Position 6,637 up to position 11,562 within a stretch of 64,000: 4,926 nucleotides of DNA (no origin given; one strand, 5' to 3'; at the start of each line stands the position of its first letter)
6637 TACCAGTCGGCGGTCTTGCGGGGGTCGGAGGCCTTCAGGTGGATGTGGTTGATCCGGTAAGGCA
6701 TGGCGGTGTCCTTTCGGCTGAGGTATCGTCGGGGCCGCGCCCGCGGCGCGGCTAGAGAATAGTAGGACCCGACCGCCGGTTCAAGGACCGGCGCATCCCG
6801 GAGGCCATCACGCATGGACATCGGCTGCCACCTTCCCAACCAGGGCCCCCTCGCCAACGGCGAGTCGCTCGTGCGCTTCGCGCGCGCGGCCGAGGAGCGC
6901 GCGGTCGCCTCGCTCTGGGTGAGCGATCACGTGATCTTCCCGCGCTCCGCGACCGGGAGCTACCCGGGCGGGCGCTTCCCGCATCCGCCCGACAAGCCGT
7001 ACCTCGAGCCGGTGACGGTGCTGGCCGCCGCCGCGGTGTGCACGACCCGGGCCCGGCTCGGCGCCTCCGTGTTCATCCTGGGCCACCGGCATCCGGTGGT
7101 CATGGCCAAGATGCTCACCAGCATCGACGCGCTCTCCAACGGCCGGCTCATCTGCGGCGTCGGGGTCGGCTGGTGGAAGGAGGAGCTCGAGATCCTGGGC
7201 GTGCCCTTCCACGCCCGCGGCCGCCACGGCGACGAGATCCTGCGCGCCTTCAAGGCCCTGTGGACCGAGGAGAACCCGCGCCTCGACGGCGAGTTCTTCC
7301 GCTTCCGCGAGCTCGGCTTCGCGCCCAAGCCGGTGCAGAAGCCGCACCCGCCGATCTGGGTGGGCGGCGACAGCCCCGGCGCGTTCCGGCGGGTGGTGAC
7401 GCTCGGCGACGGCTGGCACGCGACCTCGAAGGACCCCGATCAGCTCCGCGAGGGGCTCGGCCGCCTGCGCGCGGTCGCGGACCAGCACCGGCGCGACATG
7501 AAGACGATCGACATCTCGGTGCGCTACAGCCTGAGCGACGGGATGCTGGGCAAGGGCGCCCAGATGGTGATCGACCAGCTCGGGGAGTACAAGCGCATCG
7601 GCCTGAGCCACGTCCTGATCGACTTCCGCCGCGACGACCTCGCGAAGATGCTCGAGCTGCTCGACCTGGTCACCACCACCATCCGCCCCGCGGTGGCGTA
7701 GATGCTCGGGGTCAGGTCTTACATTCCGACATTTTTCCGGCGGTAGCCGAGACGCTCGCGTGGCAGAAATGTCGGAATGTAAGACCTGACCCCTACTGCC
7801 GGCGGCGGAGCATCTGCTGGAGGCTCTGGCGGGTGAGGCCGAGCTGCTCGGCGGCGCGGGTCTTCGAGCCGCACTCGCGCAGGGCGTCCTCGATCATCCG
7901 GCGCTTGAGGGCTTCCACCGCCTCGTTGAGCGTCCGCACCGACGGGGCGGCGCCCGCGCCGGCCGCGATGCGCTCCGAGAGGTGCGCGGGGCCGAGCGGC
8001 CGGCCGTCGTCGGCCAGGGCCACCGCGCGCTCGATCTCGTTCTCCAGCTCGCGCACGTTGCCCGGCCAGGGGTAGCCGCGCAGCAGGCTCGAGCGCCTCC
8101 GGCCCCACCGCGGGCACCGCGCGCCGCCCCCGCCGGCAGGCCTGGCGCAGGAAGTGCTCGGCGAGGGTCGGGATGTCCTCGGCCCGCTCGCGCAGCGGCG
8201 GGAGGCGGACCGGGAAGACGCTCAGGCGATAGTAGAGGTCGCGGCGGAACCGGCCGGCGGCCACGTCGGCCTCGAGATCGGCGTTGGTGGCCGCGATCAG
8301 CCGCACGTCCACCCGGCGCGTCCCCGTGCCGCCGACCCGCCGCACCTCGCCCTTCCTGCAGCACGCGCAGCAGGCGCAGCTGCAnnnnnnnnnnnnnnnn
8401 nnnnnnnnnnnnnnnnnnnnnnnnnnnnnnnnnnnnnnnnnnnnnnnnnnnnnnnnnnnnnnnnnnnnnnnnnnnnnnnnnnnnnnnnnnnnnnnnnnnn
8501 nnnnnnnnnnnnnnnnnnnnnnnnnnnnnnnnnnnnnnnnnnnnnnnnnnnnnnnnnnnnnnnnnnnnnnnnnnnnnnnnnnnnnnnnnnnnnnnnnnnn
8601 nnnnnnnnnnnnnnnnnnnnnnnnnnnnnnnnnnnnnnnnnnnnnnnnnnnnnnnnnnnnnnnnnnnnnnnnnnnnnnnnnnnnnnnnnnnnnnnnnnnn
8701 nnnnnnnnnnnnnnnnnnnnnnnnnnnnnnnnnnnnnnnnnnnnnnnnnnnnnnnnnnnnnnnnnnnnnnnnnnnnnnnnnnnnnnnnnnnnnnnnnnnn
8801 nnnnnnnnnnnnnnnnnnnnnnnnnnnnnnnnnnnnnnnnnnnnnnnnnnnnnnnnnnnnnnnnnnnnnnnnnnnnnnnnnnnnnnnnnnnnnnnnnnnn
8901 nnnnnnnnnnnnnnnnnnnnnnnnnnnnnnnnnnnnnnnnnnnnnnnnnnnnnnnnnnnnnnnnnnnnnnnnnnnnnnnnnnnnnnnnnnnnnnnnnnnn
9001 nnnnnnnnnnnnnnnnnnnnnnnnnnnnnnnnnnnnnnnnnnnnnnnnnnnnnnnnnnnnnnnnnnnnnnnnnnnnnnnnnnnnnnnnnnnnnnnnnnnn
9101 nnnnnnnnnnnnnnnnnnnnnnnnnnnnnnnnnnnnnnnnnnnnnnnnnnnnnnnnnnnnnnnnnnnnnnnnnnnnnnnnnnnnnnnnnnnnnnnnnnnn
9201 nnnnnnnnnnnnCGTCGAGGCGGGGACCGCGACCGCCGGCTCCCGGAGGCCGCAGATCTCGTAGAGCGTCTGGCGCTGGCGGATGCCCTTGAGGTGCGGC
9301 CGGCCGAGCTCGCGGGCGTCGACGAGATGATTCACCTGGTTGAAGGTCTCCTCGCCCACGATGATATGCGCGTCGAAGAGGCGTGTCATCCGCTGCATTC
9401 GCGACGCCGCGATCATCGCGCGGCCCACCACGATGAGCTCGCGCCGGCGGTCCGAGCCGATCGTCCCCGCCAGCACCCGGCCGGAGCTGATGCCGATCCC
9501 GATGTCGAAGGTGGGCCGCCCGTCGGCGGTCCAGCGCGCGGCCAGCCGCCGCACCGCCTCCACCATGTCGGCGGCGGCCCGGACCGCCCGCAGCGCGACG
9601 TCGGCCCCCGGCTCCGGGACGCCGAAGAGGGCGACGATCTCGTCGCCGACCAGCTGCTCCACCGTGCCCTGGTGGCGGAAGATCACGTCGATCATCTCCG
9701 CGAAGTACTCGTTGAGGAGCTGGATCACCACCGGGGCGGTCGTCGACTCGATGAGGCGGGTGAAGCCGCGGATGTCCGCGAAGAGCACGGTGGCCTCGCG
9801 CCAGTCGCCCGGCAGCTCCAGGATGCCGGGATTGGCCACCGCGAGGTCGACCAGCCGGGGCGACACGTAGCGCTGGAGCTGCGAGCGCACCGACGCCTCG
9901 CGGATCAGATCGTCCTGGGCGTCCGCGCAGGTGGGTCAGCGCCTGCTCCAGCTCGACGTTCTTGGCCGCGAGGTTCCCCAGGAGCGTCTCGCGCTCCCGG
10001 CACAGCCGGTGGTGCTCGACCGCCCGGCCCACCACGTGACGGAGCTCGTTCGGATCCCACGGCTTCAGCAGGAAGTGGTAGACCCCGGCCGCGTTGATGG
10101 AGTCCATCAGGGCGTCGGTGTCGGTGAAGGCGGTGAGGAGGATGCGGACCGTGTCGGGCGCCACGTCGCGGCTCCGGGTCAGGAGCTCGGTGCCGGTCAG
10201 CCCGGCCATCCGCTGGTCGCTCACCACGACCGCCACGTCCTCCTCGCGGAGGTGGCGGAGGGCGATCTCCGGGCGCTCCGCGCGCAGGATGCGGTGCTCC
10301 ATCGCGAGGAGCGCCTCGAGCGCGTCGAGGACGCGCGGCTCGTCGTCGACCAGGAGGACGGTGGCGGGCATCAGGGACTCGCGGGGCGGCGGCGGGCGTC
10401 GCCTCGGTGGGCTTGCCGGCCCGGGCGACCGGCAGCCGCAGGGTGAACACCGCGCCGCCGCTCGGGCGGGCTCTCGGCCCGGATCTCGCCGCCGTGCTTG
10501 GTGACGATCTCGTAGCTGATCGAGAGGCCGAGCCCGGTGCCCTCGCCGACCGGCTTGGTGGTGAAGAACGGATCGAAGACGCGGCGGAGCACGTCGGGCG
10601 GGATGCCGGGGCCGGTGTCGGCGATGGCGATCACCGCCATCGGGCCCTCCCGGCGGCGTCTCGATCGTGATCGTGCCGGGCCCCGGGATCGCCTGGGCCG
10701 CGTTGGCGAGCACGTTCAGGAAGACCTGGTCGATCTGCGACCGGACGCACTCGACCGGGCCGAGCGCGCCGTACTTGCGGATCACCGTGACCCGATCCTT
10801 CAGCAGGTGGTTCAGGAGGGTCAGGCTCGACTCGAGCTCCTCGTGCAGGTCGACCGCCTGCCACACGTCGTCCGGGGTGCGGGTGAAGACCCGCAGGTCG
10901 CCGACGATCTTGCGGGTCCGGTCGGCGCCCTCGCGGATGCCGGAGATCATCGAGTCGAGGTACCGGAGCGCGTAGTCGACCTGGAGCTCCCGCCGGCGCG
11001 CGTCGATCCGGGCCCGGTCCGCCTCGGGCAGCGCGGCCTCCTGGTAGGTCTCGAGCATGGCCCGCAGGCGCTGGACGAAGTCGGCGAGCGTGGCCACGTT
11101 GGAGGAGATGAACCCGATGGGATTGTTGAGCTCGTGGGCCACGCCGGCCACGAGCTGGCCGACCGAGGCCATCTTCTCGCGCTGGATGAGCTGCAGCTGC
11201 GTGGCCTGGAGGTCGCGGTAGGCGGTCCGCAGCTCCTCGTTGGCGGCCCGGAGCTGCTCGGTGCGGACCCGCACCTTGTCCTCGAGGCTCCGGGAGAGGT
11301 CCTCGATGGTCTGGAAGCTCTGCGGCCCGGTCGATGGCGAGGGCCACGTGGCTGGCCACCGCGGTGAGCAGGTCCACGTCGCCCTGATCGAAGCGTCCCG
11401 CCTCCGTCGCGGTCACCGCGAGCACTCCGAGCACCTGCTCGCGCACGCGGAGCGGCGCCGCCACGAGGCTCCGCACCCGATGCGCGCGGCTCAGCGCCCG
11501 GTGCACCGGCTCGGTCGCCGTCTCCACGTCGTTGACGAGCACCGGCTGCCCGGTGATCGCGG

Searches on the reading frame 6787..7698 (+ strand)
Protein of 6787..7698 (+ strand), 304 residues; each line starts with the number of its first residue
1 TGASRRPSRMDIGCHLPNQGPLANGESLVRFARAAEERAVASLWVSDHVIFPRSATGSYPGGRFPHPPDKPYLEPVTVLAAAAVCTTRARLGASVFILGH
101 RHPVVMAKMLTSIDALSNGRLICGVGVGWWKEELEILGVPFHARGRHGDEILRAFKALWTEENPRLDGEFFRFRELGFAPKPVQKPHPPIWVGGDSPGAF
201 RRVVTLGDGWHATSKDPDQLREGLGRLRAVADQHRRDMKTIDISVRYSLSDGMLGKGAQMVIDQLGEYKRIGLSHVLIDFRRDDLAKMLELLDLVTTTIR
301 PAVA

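Call 20: search_protein_families(library=pfam, proteins=[window:6787-7698:+])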
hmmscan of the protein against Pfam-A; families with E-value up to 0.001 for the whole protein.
window:6787-7698:+ (304 aa): 1 family
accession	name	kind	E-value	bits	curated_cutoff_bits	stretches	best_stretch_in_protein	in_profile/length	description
PF00296.26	Bac_luciferase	-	6.5e-50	170.7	27.9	1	24-246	21-225/314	Luciferase-like monooxygenase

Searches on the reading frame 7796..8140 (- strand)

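Call 20: search_protein_families(library=pfam, proteins=[window:7796-8140:-])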
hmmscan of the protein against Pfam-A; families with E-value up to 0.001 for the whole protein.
window:7796-8140:- (115 aa): 4 families
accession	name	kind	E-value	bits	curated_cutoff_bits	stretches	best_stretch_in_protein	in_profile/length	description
PF25601.1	AAA_lid_14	-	1.4e-12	47.7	27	1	17-65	34-81/87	AAA+ ATPase lid domain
PF02954.25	HTH_8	-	8.9e-08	32.2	22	1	77-109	4-37/42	Bacterial regulatory protein, Fis family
PF18024.7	HTH_50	-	1.8e-05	24.8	27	1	69-104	2-37/50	Helix-turn-helix domain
PF00126.33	HTH_1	-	0.00038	20.8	26.6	1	86-113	9-36/60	Bacterial regulatory helix-turn-helix protein, lysR family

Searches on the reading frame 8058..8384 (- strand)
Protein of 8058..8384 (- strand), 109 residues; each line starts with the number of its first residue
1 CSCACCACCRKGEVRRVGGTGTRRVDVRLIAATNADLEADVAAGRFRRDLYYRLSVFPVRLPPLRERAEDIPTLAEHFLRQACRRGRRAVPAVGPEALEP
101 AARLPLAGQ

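Call 20: search_protein_families(library=pfam, proteins=[window:8058-8384:-])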
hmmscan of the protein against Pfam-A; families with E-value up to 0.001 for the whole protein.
window:8058-8384:- (109 aa): 3 families
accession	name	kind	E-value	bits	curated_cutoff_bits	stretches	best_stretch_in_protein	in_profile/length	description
PF00158.32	Sigma54_activat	-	2.7e-15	56.9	20.2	1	11-59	119-167/168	Sigma-54 interaction domain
PF25601.1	AAA_lid_14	-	1.3e-06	28.6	27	1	65-99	1-35/87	AAA+ ATPase lid domain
PF14532.12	Sigma54_activ_2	-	2.5e-06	28.2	25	1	24-64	98-138/138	Sigma-54 interaction domain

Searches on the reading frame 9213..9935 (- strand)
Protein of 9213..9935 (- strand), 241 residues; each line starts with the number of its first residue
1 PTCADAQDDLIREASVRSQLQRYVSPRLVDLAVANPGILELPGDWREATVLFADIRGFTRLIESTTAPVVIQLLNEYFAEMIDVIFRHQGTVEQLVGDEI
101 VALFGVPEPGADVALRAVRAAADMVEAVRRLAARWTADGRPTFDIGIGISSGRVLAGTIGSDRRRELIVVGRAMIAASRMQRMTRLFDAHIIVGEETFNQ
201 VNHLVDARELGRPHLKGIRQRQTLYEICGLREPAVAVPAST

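Call 14: search_protein_families(library=pfam, proteins=[window:9213-9935:-])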
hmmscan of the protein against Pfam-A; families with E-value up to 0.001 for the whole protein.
window:9213-9935:- (241 aa): 1 family
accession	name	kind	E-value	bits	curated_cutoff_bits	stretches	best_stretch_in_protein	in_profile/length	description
PF00211.25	Guanylate_cyc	-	5.2e-20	72.2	21.9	1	47-227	8-181/183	Adenylate and Guanylate cyclase catalytic domain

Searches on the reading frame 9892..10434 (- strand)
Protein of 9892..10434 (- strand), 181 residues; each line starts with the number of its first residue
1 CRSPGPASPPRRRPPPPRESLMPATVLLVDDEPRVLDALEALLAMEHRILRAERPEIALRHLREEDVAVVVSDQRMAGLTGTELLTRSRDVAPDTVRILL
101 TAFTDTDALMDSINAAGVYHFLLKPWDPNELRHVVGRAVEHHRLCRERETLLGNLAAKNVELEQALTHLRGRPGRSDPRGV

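Call 20: search_protein_families(library=pfam, proteins=[window:9892-10434:-])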
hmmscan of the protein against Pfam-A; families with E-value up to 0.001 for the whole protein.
window:9892-10434:- (181 aa): 1 family
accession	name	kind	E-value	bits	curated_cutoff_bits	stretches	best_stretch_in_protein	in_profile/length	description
PF00072.30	Response_reg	-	9.1e-18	64.9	30.2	1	26-135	1-110/111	Response regulator receiver domain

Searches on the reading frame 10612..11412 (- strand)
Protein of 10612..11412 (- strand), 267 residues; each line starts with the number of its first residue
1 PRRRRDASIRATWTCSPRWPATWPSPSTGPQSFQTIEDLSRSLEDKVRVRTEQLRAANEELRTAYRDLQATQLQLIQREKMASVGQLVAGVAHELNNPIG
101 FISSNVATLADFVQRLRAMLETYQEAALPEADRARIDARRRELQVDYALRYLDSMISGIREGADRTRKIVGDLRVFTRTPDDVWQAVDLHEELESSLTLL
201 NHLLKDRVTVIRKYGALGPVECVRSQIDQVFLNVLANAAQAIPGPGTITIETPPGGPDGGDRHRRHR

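Call 20: search_protein_families(library=pfam, proteins=[window:10612-11412:-])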
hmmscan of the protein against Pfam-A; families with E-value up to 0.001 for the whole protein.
window:10612-11412:- (267 aa): 1 family
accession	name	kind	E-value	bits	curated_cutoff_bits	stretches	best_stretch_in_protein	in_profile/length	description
PF00512.31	HisKA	-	1.5e-07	31.8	26.9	1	85-133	3-49/66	His Kinase A (phospho-acceptor) domain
